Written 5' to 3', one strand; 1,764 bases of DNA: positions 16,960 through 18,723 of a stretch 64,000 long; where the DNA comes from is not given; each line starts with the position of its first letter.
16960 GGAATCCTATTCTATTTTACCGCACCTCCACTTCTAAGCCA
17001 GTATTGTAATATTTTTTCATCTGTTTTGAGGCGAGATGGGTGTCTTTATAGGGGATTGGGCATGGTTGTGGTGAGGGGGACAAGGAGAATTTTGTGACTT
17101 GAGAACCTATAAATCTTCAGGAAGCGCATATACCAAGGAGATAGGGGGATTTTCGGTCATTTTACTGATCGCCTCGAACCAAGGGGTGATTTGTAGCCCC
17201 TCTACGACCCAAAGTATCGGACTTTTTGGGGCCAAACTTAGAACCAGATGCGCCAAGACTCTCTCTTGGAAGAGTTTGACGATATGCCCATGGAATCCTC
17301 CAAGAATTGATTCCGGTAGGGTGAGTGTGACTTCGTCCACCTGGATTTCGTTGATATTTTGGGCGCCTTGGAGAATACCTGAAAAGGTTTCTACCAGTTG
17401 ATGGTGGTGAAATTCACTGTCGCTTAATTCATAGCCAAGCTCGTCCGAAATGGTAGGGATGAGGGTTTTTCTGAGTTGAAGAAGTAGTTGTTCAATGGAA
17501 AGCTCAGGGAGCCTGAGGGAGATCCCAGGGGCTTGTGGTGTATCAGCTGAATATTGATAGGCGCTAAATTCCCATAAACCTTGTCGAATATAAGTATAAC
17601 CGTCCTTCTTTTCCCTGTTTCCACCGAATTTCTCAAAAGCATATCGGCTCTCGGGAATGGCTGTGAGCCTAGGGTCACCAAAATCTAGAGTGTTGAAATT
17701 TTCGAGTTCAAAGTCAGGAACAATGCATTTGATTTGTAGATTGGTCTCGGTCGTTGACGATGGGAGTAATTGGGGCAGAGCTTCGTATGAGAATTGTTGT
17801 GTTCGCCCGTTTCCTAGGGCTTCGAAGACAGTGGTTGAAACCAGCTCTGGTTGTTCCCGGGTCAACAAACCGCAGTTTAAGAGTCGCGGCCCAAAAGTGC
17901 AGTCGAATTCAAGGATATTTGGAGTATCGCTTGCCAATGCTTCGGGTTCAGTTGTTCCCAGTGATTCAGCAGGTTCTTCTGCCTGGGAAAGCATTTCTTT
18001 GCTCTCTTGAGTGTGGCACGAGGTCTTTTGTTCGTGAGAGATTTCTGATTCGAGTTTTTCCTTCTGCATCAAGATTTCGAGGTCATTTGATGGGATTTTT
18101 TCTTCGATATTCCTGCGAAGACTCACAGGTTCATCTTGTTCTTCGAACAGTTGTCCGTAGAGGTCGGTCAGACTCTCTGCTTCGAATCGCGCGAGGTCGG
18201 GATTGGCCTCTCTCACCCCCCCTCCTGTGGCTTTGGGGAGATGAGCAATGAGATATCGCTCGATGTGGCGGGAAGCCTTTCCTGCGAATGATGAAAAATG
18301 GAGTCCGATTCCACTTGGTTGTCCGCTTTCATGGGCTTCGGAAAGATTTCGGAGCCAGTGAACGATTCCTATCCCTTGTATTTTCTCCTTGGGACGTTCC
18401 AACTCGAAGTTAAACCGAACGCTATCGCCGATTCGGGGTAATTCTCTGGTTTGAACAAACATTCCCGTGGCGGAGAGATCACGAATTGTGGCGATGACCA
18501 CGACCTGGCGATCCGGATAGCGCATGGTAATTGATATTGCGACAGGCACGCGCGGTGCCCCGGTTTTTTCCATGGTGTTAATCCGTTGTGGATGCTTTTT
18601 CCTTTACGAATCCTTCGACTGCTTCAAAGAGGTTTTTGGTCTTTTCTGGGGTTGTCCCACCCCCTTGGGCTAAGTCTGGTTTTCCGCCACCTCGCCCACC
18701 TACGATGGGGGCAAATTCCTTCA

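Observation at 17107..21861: Co-oriented small ORF - alaS - PilZ protein, with alaS stop overlapping the PilZ start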

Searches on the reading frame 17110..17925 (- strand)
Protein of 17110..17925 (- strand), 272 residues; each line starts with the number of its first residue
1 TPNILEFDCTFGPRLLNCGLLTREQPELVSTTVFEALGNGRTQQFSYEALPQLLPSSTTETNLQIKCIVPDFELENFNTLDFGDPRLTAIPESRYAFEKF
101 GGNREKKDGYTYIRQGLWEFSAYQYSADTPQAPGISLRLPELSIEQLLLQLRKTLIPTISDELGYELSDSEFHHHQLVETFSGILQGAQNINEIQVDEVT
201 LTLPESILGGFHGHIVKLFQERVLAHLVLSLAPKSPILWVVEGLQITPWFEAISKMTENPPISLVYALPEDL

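Call 63: search_solved_structures(query=window:17110-17925:-, max_evalue=10)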
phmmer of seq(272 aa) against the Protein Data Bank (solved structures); distinct sequences matched with E-value up to 10: 1.
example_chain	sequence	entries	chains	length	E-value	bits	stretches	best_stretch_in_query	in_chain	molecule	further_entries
9mr0_A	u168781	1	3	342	0.08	15.7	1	50-125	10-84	Hemoglobin-haptoglobin utilization protein A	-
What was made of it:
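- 17110..17925 (-): Orphan C-terminal region (residues 217-488). It occupies the position of the Hsp70-like nucleotide-binding domain of the relatives but has no detectable similarity to it. The PDB search gives nothing (call 63).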

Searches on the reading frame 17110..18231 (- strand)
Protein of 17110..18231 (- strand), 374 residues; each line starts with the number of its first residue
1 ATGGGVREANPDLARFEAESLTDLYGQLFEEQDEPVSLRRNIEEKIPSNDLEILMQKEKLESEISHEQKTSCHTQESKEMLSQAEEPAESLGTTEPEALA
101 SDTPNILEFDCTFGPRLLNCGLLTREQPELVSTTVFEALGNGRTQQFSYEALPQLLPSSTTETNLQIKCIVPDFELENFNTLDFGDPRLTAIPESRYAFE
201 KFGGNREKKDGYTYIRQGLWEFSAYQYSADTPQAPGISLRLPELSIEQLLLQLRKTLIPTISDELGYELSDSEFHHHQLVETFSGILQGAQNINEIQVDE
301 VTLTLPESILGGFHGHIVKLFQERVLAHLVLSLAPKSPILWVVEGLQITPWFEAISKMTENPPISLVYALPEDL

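Call 19: search_protein_representatives(protein=window:17110-18231:-)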
Query: 374 residues. Proteins with E-value up to 0.001 (for the whole library): 1; up to 1e-10: 1; up to 1e-30: 1. The best 1 are listed.
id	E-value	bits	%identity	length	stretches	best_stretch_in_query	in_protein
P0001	8.5e-246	831.3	100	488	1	1-374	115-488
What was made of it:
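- No homologue exists among 1.84 billion representative proteins (call 19).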

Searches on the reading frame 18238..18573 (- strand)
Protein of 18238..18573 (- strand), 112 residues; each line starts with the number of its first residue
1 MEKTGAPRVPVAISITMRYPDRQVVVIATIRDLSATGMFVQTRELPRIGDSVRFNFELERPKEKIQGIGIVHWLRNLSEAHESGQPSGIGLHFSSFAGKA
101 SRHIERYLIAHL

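Call 70: search_solved_structures(query=A5, max_evalue=0.01, show_alignments=4)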
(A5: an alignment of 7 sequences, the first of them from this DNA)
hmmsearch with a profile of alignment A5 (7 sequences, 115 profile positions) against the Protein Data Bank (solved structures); distinct sequences matched with E-value up to 0.01: 1.
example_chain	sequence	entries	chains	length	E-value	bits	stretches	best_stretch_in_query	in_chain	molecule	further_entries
8u0i_A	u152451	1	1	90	0.0092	19.4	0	4-50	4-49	PilZ domain-containing protein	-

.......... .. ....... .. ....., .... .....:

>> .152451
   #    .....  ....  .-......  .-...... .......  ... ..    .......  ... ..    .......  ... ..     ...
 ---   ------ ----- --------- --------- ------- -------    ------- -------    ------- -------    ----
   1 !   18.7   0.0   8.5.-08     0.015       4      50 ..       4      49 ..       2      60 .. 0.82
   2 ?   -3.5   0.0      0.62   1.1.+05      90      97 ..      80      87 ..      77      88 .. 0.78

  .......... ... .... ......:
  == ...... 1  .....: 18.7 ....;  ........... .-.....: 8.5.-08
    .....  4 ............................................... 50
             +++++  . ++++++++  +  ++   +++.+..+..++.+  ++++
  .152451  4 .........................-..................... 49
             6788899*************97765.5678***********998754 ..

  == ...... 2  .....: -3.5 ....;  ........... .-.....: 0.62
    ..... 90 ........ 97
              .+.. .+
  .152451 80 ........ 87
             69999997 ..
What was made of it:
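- On PilZ domain (PF07238), canonical c-di-GMP receptor: The register was confirmed against PDB 8u0i (RQYPR) (call 70).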
